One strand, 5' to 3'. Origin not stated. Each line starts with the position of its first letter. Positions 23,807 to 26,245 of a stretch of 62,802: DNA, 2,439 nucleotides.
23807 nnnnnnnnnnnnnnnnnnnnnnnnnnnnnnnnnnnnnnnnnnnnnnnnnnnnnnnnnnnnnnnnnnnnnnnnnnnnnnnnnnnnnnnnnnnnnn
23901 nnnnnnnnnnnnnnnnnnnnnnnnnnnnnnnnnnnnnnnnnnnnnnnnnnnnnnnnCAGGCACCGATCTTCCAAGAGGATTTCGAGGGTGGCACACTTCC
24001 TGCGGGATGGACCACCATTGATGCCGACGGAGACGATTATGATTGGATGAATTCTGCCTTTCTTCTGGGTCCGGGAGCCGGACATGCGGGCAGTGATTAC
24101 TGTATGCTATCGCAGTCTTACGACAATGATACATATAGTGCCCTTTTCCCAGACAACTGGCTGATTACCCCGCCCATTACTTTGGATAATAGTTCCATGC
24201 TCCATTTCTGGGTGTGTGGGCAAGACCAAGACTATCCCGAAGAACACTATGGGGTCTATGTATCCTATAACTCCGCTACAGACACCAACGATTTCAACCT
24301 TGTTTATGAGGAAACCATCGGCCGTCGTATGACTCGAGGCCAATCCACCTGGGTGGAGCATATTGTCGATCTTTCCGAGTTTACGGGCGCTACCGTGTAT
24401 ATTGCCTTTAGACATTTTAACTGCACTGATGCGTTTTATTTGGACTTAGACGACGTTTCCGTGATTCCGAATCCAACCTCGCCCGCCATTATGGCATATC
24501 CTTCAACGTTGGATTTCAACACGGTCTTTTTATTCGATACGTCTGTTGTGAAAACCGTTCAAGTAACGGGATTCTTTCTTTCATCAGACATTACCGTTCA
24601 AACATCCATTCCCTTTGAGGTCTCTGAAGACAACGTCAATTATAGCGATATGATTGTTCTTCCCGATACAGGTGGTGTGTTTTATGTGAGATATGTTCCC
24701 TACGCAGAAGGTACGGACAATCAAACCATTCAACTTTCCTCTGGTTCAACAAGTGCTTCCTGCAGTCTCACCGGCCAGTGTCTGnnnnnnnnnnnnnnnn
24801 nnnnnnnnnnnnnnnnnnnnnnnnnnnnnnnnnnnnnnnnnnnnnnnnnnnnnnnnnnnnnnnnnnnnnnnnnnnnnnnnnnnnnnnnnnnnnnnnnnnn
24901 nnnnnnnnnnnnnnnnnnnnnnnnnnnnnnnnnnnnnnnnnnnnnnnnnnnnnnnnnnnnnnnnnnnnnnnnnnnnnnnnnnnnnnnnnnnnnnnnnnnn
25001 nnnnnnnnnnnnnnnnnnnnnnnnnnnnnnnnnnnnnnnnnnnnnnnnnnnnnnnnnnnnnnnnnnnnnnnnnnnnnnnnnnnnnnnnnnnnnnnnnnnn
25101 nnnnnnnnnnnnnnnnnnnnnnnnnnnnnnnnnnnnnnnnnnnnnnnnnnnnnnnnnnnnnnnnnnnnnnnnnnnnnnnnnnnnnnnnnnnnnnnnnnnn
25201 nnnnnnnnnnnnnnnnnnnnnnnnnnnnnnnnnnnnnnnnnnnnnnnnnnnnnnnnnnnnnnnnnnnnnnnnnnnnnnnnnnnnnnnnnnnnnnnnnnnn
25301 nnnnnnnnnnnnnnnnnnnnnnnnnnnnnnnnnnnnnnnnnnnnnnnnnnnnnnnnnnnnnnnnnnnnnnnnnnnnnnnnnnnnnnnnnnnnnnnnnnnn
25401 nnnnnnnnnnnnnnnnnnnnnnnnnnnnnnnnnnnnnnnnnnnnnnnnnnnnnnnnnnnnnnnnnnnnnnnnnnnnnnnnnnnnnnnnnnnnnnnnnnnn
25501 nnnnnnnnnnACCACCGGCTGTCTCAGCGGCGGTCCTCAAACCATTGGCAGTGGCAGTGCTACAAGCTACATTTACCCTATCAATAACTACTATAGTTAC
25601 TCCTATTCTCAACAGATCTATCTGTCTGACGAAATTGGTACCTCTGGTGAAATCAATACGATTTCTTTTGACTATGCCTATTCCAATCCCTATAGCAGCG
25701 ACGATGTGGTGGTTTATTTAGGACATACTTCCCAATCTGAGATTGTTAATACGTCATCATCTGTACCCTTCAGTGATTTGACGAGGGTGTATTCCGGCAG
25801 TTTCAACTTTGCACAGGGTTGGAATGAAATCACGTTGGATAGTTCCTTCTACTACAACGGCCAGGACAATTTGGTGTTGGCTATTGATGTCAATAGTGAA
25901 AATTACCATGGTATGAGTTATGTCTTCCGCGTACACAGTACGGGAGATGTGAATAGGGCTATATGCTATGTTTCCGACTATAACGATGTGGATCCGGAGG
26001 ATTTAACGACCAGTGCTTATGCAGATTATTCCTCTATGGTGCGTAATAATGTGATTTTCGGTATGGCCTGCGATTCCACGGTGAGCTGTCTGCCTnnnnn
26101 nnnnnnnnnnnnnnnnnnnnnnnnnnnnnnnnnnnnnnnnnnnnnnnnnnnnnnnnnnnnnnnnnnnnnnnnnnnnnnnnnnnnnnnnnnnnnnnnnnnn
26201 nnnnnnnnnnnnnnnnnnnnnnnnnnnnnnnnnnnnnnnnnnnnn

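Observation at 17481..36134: Tandem array of three giant paralogous T9SS-cargo genes (2075 / 1833 / 2186 aa) built from shuffled, Cys-bracketed modules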

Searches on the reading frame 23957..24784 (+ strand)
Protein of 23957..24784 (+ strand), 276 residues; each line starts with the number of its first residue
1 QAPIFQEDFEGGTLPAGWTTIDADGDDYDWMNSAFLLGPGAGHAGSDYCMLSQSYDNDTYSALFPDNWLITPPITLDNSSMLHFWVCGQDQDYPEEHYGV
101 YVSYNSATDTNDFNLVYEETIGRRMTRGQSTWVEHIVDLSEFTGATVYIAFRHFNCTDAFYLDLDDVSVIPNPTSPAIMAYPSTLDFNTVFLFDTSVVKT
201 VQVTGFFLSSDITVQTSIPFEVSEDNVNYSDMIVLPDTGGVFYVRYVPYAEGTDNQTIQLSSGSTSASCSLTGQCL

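Call 89: search_solved_structures(query=window:23957-24784:+, max_evalue=0.01)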
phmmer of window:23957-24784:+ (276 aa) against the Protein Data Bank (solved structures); distinct sequences matched with E-value up to 0.01: 3.
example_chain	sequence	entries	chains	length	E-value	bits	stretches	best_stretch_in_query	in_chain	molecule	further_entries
4itc_A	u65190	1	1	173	1.7e-35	126.2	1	6-171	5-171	Lys-gingipain W83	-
3m1h_A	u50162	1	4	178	2.5e-33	119.2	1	2-169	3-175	Lysine specific cysteine protease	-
3km5_A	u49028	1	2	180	2.3e-20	76.6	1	6-168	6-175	Lysine specific cysteine protease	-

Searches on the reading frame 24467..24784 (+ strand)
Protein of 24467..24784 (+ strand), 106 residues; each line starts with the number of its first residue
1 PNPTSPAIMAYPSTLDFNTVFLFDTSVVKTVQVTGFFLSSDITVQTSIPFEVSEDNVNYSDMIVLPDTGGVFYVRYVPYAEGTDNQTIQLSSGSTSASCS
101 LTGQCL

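Call 19: search_protein_families(library=pfam, proteins=[window:24467-24784:+], max_evalue=1)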
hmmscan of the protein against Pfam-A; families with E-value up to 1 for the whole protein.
window:24467-24784:+ (106 aa): 0 families

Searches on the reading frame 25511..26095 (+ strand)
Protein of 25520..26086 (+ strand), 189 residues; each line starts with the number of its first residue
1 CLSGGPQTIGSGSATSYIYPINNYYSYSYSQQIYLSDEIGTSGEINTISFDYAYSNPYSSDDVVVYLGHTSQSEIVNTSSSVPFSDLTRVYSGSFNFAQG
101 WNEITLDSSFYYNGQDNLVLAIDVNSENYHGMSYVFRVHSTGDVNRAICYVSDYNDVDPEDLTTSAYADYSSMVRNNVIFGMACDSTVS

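Call 19: search_protein_families(library=pfam, proteins=[window:25520-26086:+], max_evalue=1)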
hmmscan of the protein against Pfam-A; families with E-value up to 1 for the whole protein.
window:25520-26086:+ (189 aa): 1 family
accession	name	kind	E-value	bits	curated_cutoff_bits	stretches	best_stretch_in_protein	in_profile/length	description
PF01242.24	PTPS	-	0.21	12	22.4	1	124-159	19-54/121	6-pyruvoyl tetrahydropterin synthase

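Call 38: predict_structure(alignment_id=A1)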
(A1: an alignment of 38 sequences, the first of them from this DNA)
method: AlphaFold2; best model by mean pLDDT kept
length: 195 residues; sequences in the alignment: 38
mean_pLDDT: 92.4   pTM: 0.89
mean pLDDT of the five models: 92.4, 91.3, 91.2, 90.8, 90.8
residues with pLDDT >= 90: 153; 70-90: 35; 50-70: 7; < 50: 0
segments of 3 or more residues with pLDDT < 50: none
pLDDT, mean of each block of 10 residues (from residue 1): 76 97 93 98 96 94 92 96 93 96 97 98 94 87 97 94 87 94 92 64
secondary structure, 60 per line:
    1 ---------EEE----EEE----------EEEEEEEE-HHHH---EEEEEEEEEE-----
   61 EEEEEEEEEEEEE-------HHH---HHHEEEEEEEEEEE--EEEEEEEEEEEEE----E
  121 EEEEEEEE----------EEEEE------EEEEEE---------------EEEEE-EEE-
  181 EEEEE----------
elements in order: E10-12 E17-19 E30-37 H39-42 E46-55 E61-73 E90-100 E103-115 E120-128 E139-143 E150-155 E171-175 E177-179 E181-185

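Call 42: fold_search(model_id=the predicted structure, library=pdb)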
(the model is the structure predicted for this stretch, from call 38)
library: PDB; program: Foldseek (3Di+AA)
matches with E <= 10: 1472; with E <= 0.001: 8
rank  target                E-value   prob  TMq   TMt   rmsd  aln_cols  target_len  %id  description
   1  9euj_G                2.4e-05  1.00  0.50  0.15   6.1       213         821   10  Cryo-EM structure of Staphylococcus aureus bacteriophage phi812 baseplate in the post-contraction state - sheath initi (released 2025-04-09)
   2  7toh_A                1.1e-04  1.00  0.46  0.27   7.5       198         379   13  Crystal structure of carbohydrate esterase PbeAcXE, in complex with MeGlcpA-Xylp (released 2022-04-13)
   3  7tog                  2.3e-04  1.00  0.44  0.26   7.9       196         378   14  Crystal structure of carbohydrate esterase PbeAcXE, apoenzyme (released 2022-04-13)
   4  7toj                  2.6e-04  1.00  0.44  0.28   7.7       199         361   12  Crystal structure of carbohydrate esterase CspAcXE, apoenzyme (released 2022-04-13)
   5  8zdp_v                4.0e-04  1.00  0.41  0.13   6.4       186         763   16  Cryo-EM structure of Mycobacteriophage Douge Central fiber (gp20) (released 2025-06-25)
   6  8zdq_v                4.0e-04  1.00  0.41  0.11   6.4       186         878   16  Cryo-EM structure of Mycobacteriophage Douge complete baseplate (gp13, gp17, gp23, gp16, gp18 and gp20) (released 2025-06-25)
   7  9kr0                  4.2e-04  0.99  0.38  0.23   8.0       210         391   13  Structural Basis for the Polymer-Protein Binding Mechanism of Polyvinyl Alcohol Esterase (released 2025-10-08)
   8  9kqz                  5.0e-04  0.98  0.35  0.21   8.9       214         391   14  Structural Basis for the Polymer-Protein Binding Mechanism of Polyvinyl Alcohol Esterase (released 2025-10-08)
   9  4ci7_A                1.2e-03  1.00  0.39  0.19   8.2       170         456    9  The crystal structure of the cysteine protease and lectin-like domains of Cwp84, a surface layer associated protein of (released 2014-05-14)
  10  4ci7_B                2.2e-03  0.99  0.39  0.20   8.1       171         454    9  The crystal structure of the cysteine protease and lectin-like domains of Cwp84, a surface layer associated protein of (released 2014-05-14)
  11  4d59_A                2.8e-03  1.00  0.44  0.24   8.1       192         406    9  Clostridial Cysteine protease Cwp84 C116A after propeptide cleavage (released 2015-03-04)
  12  4zy9_A                2.8e-03  0.98  0.32  0.43   7.6       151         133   11  X-ray crystal structure of selenomethionine-labelled V110M mutant of chitosan-binding module 1 derived from chitosanas (released 2016-04-13)
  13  4zxe_C                4.3e-03  1.00  0.28  0.37   4.3        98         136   12  X-ray crystal structure of chitosan-binding module 1 derived from chitosanase/glucanase from Paenibacillus sp. IK-5. (released 2016-04-13)
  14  4zxe_A                4.8e-03  0.99  0.27  0.37   4.6        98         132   13  X-ray crystal structure of chitosan-binding module 1 derived from chitosanase/glucanase from Paenibacillus sp. IK-5. (released 2016-04-13)
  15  3no8_A                6.0e-03  0.97  0.38  0.44   8.7       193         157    6  Crystal structure of the PHR domain from human BTBD2 Protein (released 2010-08-25)
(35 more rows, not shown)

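Call 67: search_solved_structures(query=A1, max_evalue=1)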
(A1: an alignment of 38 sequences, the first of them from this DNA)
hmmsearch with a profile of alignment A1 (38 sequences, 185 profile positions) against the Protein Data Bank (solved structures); distinct sequences matched with E-value up to 1: 3.
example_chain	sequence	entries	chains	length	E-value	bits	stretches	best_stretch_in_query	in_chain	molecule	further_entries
7tdz_g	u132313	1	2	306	0.41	13.6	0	106-141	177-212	Protein SEC13 homolog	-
6lk8_H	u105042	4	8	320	0.46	13.4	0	106-141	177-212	GATOR complex protein SEC13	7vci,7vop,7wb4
7fik_H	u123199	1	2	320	0.62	13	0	109-141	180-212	Protein SEC13 homolog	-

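Call 86: search_protein_representatives(alignment_id=A1)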
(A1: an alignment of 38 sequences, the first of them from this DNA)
Query: 38 sequences, 185 profile positions. Proteins with E-value up to 0.001 (for the whole library): 14888; up to 1e-10: 10779; up to 1e-30: 4008. The best 150 are listed.
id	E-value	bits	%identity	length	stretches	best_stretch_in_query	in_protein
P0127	0.0e+00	1986.3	-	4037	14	7-179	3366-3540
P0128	0.0e+00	1285.1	-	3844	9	7-177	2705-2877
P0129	0.0e+00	1092.3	-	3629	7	8-180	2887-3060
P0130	0.0e+00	1043.4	-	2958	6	9-179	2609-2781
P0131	0.0e+00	1011.1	-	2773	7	8-181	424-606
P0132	0.0e+00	1008.0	-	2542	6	6-183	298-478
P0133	2.7e-265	887.9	-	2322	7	8-177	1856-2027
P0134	1.5e-261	875.7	-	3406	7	6-177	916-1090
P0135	1.7e-235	790.8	-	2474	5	6-176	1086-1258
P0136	1.2e-225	758.6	-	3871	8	7-176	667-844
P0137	2.0e-214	722.1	-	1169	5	6-180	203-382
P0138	5.8e-214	720.5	-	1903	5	3-178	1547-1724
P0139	6.1e-214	720.5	-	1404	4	8-181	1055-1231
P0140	1.2e-213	719.6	-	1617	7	5-178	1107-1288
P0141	8.3e-210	707.0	-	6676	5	10-180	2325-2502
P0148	1.9e-198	670.0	-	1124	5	6-177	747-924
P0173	4.9e-170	577.3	-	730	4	6-182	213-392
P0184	6.2e-162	550.9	-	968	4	6-180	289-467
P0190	3.9e-160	545.1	-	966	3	3-179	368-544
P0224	1.3e-133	458.6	-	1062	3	4-176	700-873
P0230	1.7e-132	455.0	-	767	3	5-179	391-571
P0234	3.7e-131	450.6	-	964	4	4-182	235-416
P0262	7.8e-123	423.5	-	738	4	8-180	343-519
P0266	6.2e-122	420.5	-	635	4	4-181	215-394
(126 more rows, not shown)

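Call 87: search_protein_families(library=pfam, proteins=[P0173, P0266, P0262, P0230, P0184, P0190, P0234, P0224, P0148, P0137], max_evalue=0.0001)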
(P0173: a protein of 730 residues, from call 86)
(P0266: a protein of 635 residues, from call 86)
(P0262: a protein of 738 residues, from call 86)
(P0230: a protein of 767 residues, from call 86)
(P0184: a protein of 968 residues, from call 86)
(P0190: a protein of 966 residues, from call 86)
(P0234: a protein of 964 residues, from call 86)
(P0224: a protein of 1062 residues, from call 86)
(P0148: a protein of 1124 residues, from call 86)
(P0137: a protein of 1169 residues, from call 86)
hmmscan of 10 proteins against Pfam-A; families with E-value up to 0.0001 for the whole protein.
P0173 (730 aa): 0 families

P0266 (635 aa): 0 families

P0262 (738 aa): 4 families
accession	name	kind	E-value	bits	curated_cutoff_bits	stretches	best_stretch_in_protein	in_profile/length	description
PF00041.27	fn3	-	3.6e-18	66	25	2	253-328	2-79/84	Fibronectin type III domain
PF16656.11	Pur_ac_phosph_N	-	3.3e-09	37.6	30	0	260-334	21-93/93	Purple acid Phosphatase, N-terminal domain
PF25788.1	Ig_Rha78A_N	-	2.3e-05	25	27.4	0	298-335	65-102/105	Rha78A-like, N-terminal immunoglobulin domain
PF25059.1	FN3_DSCAM-DSCAML_C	-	4.9e-05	24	39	0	293-318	41-66/89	DSCAM/DSCAML C-terminal Fn3-like domain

P0230 (767 aa): 0 families

P0184 (968 aa): 2 families
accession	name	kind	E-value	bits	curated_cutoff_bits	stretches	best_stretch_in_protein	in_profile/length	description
PF00041.27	fn3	-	1.8e-15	57.3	25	2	758-840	3-79/84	Fibronectin type III domain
PF25059.1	FN3_DSCAM-DSCAML_C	-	4.1e-13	49.9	39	0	223-280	22-79/89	DSCAM/DSCAML C-terminal Fn3-like domain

P0190 (966 aa): 3 families
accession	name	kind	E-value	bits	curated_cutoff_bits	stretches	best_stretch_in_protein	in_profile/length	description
PF00041.27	fn3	-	6.6e-30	103.6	25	3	552-628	2-80/84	Fibronectin type III domain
PF25788.1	Ig_Rha78A_N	-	3.9e-08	33.9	27.4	0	695-726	69-100/105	Rha78A-like, N-terminal immunoglobulin domain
PF16656.11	Pur_ac_phosph_N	-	5.7e-05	24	30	0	644-725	5-91/93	Purple acid Phosphatase, N-terminal domain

P0234 (964 aa): 1 family
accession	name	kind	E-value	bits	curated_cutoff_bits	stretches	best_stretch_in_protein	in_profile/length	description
PF07675.18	Cleaved_Adhesin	-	5e-18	66.1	21.4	1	805-919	5-122/174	Cleaved Adhesin Domain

P0224 (1062 aa): 3 families
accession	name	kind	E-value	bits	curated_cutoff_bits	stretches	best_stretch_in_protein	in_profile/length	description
PF00041.27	fn3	-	1.4e-23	83.3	25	2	883-961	2-80/84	Fibronectin type III domain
PF25788.1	Ig_Rha78A_N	-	3.8e-07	30.8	27.4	0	622-700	20-100/105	Rha78A-like, N-terminal immunoglobulin domain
PF07675.18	Cleaved_Adhesin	-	5e-07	30.3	21.4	1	1008-1060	2-55/174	Cleaved Adhesin Domain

P0148 (1124 aa): 0 families

P0137 (1169 aa): 3 families
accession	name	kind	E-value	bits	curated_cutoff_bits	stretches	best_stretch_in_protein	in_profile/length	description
PF00041.27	fn3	-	3.8e-18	65.9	25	2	823-903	2-83/84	Fibronectin type III domain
PF18962.6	Por_Secre_tail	-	1.7e-10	41.4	27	1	1104-1166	3-73/75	Secretion system C-terminal sorting domain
PF16656.11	Pur_ac_phosph_N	-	2.8e-08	34.7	30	0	833-905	24-93/93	Purple acid Phosphatase, N-terminal domain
